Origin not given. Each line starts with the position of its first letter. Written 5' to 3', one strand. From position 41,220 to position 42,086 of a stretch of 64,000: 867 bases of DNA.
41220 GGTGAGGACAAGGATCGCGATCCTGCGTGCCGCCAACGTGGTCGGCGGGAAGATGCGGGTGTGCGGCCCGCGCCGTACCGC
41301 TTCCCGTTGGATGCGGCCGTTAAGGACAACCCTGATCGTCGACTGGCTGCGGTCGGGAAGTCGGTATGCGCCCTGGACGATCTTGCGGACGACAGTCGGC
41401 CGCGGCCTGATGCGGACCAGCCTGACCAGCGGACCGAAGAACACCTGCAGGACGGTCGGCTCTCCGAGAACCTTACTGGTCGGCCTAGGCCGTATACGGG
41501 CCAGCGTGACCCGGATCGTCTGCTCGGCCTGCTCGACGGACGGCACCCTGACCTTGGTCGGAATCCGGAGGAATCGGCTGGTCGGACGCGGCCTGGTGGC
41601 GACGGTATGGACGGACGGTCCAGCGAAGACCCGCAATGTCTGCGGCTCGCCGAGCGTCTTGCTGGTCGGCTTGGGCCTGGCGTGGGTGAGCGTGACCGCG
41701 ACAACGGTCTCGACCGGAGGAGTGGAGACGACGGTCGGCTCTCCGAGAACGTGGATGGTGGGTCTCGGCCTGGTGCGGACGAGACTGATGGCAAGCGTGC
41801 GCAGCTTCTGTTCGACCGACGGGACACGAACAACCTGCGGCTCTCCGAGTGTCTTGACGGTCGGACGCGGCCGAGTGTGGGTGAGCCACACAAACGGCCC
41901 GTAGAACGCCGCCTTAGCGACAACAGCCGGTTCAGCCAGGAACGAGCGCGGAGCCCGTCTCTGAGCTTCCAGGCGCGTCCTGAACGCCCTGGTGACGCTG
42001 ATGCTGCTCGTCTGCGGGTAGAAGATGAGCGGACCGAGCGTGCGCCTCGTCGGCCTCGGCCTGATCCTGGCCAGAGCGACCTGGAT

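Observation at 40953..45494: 1513-aa protein with ~22 tandem Arg/Pro-rich repeats ending in (T/I)RPR(P/K)T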

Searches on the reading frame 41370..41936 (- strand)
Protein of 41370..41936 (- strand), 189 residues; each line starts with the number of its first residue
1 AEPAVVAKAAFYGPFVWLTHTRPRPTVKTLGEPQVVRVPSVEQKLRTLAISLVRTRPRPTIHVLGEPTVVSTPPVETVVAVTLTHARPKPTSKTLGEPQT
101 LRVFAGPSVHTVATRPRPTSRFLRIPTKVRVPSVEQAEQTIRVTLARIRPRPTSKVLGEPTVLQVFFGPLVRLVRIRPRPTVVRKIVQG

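Call 45: find_homologous_proteins(query=A2, max_evalue=0.001)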
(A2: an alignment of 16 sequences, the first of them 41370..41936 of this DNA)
Query A2 (16 sequences): 8000 candidates shared short words with the query, none scored E <= 0.001.
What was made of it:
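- Tried and rejected: With the 6-unit alignment it also gave nothing, probably because it was swamped by low-complexity words (call 45).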

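Call 50: predict_structure(alignment_id=A2)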
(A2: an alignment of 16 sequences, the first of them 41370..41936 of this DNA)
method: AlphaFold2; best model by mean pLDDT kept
length: 189 residues; sequences in the alignment: 16
mean_pLDDT: 38.7   pTM: 0.18
mean pLDDT of the five models: 38.7, 37.1, 36.6, 33.3, 32.6
residues with pLDDT >= 90: 0; 70-90: 0; 50-70: 9; < 50: 180
segments of 3 or more residues with pLDDT < 50: 4-88, 90-150, 152-157, 159-177, 183-189
pLDDT, mean of each block of 10 residues (from residue 1): 41 37 39 37 35 36 38 38 40 41 33 36 34 34 37 47 41 45 46
secondary structure, 60 per line:
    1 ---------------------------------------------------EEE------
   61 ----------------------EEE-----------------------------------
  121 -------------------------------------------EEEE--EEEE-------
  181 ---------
elements in order: E52-54 E83-85 E164-167 E170-173
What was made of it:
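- On Phage tail or neck fibre (trimeric shaft): The monomer AF2 model of 6 units is unfolded (call 50), as can happen with obligate trimers.
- On Beta-solenoid repeat proteins: AF2 with a 16-row alignment of 6-unit segments: pLDDT 38.7, almost no secondary structure (call 50)
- AF2 gives no confident monomer fold for six units (pLDDT 38.7, pTM 0.18; call 50).
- Tried and rejected: AF2 on six repeat units gave pLDDT 38.7, so there is no model to search with (call 50).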

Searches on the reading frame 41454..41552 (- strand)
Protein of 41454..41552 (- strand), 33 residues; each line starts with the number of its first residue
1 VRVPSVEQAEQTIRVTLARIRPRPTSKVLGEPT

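Call 40: search_protein_representatives(alignment_id=A1)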
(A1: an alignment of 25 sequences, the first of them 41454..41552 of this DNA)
Query: 25 sequences, 33 profile positions. Proteins with E-value up to 0.001 (for the whole library): 53; up to 1e-10: 33; up to 1e-30: 23. The best 53 are listed.
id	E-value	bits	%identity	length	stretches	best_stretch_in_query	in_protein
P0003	7.5e-139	466.7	-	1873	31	1-33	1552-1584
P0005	6.9e-137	460.4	-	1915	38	1-30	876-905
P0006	8.8e-123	415.3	-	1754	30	2-33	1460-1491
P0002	2.4e-117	398.0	-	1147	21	1-33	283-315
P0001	4.3e-116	393.9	-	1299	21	1-33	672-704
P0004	5.9e-101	345.5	-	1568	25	1-33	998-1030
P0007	5.1e-94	323.4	-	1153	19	2-33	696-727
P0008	2.7e-92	317.9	-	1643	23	1-33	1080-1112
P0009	2.3e-89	308.5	-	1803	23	3-33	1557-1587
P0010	1.8e-87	302.4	-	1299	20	1-33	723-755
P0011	6.1e-85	294.4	-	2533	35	1-33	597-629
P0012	1.3e-64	229.4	-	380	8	1-33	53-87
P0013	6.0e-63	224.1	-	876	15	1-33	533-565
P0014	2.3e-57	206.2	-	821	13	4-31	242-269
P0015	3.6e-54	196.0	-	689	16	2-33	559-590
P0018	3.3e-34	132.2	-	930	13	1-32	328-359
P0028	2.2e-15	72.0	-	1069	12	1-30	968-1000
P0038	4.7e-09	51.8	-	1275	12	2-33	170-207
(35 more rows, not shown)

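Call 47: list_cluster_members(proteins=[P0012, P0005, P0006, P0007, P0008, P0009, P0010, P0011, P0013, P0018])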
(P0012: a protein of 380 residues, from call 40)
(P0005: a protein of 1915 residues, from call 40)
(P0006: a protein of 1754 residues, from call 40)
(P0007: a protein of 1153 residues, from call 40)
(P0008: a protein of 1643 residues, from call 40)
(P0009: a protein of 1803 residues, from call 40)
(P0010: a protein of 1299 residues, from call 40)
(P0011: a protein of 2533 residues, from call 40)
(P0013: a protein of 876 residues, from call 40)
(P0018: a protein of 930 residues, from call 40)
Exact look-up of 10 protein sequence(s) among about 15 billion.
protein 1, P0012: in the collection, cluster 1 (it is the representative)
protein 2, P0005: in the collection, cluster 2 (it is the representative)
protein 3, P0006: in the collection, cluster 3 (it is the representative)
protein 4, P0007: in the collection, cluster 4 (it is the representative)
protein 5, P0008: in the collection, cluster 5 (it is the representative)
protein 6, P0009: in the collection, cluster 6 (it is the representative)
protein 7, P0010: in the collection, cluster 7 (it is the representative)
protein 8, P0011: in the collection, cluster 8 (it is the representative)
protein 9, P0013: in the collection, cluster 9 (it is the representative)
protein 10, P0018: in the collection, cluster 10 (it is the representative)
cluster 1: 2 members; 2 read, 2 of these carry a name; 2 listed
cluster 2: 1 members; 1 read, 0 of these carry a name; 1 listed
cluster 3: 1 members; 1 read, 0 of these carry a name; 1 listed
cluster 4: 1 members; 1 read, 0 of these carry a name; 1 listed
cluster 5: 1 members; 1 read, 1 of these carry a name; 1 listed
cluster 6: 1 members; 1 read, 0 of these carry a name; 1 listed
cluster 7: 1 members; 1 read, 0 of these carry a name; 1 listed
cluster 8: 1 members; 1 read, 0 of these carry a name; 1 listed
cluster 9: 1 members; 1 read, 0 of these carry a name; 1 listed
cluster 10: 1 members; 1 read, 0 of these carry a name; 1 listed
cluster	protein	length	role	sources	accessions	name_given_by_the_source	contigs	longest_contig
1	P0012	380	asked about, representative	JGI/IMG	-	hypothetical protein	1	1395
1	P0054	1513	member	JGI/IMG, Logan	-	hypothetical protein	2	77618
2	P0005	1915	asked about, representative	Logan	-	-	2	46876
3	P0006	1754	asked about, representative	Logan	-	-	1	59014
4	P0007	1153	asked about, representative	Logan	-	-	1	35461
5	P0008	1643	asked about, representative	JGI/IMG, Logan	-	hypothetical protein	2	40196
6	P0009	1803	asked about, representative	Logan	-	-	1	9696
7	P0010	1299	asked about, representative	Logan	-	-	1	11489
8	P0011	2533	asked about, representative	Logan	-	-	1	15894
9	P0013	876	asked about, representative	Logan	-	-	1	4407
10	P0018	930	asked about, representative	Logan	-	-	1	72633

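Call 49: find_encoding_contigs(protein=P0018, flank=10000, max_places=2)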
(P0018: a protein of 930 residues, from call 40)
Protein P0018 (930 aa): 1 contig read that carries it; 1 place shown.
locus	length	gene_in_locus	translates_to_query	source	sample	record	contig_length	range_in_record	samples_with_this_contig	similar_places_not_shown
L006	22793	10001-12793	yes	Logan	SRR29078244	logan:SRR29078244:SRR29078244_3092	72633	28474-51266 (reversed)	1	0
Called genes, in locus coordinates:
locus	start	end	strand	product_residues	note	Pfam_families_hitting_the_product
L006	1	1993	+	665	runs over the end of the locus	PF00293:NUDIX, PF00300:His_Phos_1, PF14550:Peptidase_S78_2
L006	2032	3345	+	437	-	-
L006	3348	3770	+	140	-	-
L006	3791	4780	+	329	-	-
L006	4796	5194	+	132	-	-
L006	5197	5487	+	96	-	-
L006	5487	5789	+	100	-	-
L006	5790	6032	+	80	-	-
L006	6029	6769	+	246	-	-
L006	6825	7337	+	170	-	-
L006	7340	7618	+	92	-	-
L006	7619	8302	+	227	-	-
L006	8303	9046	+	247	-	-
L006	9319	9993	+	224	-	-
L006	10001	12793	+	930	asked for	-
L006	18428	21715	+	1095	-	-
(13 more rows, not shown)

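Call 52: find_encoding_contigs(protein=P0005, flank=10000, max_places=1)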
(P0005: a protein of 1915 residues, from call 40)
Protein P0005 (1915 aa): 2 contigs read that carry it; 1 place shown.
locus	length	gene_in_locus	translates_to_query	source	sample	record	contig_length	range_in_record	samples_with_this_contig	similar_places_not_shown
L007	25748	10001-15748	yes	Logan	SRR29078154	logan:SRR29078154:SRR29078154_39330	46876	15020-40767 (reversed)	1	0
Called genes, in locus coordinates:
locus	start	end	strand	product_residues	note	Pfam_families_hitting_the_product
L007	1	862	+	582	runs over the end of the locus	-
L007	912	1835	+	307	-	-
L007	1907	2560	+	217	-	-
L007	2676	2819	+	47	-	-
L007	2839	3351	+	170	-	-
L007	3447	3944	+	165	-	-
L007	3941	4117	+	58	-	-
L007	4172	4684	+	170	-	-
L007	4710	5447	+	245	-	-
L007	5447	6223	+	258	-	PF13641:Glyco_tranf_2_3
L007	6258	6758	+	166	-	-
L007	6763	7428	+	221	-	-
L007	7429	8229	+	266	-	-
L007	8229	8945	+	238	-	PF13385:Laminin_G_3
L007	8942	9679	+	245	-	PF13385:Laminin_G_3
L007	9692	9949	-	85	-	-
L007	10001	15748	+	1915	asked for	-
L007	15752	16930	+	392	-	-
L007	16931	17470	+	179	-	-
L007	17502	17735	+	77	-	-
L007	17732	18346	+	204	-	PF00961:LAGLIDADG_1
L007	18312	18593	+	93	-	-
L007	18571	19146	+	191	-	-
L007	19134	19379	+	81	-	-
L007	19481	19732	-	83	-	-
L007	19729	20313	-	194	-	-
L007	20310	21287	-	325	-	-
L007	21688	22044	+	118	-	-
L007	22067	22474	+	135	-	-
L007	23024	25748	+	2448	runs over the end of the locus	PF23802:DUF7178 (weak)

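Call 53: find_encoding_contigs(protein=P0006, flank=10000, max_places=1)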
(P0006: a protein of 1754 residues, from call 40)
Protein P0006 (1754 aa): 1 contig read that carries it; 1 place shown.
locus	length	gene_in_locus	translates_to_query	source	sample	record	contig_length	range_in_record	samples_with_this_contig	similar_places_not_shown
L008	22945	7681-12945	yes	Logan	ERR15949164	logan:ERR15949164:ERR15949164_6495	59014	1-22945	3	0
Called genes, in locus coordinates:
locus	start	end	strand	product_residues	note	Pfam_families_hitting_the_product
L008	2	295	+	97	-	?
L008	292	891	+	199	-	PF13578:Methyltransf_24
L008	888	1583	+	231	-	-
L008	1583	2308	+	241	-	PF13641:Glyco_tranf_2_3, PF00535:Glycos_transf_2 (weak)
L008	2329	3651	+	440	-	-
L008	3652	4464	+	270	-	-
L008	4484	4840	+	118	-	-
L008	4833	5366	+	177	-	-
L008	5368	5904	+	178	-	-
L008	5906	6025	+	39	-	-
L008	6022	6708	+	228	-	-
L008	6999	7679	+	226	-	-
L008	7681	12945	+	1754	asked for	-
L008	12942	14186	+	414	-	-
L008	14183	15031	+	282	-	-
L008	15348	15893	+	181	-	-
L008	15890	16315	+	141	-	PF04883:HK97-gp10_like (weak)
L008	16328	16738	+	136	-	-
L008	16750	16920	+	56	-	-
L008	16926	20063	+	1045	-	-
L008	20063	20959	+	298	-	PF22768:SPP1_Dit (weak)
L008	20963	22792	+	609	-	-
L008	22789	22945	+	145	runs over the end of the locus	-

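Call 54: find_encoding_contigs(protein=P0007, flank=10000, max_places=1)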
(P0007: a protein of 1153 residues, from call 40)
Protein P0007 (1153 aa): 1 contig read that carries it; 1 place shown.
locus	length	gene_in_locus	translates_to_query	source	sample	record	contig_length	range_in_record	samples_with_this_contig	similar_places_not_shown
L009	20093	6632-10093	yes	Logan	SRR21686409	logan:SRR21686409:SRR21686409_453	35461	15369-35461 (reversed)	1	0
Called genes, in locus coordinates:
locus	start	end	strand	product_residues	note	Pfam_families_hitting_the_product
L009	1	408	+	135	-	?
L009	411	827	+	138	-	-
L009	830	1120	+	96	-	-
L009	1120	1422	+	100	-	-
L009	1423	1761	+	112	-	-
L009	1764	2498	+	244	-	-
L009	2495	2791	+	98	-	-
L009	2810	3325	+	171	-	-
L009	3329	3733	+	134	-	-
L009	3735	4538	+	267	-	-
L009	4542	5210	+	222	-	-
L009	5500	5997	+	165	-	-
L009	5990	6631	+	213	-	-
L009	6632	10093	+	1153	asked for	-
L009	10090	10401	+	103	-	-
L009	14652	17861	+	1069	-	-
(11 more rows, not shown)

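Call 55: find_encoding_contigs(protein=P0008, flank=10000, max_places=1)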
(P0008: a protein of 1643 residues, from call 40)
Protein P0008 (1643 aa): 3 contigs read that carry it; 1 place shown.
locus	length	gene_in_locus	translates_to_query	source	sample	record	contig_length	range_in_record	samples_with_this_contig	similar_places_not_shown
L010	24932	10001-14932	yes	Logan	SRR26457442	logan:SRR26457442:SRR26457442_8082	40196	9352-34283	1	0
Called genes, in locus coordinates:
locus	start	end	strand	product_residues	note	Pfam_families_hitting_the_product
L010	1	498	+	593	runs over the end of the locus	-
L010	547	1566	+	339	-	-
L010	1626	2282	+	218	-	-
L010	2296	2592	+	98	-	-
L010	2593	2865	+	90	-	-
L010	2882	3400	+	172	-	-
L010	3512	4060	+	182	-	-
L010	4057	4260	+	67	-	-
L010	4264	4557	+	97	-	-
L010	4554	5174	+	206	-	PF13578:Methyltransf_24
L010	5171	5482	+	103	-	PF00166:Cpn10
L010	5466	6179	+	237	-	-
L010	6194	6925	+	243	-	PF13641:Glyco_tranf_2_3 (weak), PF00535:Glycos_transf_2 (weak)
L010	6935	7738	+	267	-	-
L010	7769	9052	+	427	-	PF00722:Glyco_hydro_16 (weak)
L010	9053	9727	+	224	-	-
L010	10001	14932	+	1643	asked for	PF14312:FG-GAP_2 (faint)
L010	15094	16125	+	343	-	-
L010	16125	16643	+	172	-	-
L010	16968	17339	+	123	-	PF04883:HK97-gp10_like (weak)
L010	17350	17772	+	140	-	-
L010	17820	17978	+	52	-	-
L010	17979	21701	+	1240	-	-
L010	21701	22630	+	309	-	-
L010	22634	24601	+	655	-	-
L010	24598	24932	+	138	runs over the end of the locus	-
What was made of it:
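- a faint FG-GAP match (call 55); Unit number varies about threefold among phages whose known capsid genes are of similar size (calls 40, 49, 55).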

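Call 63: search_dna_similar(query=P0038, collection=phages, mode=protein, max_evalue=0.001, max_rows=15)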
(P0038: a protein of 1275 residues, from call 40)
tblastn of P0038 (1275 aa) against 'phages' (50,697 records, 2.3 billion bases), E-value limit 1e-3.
No match.

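Call 64: search_dna_similar(query=P0018, collection=phages, mode=protein, max_evalue=0.001, max_rows=15)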
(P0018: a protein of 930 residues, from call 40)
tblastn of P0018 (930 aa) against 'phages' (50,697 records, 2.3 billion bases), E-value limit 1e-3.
No match.

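Call 103: search_protein_families(library=ncbifam, proteins=[P0018, P0038], max_evalue=0.1)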
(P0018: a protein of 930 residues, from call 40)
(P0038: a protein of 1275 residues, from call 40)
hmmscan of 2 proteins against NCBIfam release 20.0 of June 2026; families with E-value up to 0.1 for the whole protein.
P0018 (930 aa): 0 families

P0038 (1275 aa): 0 families
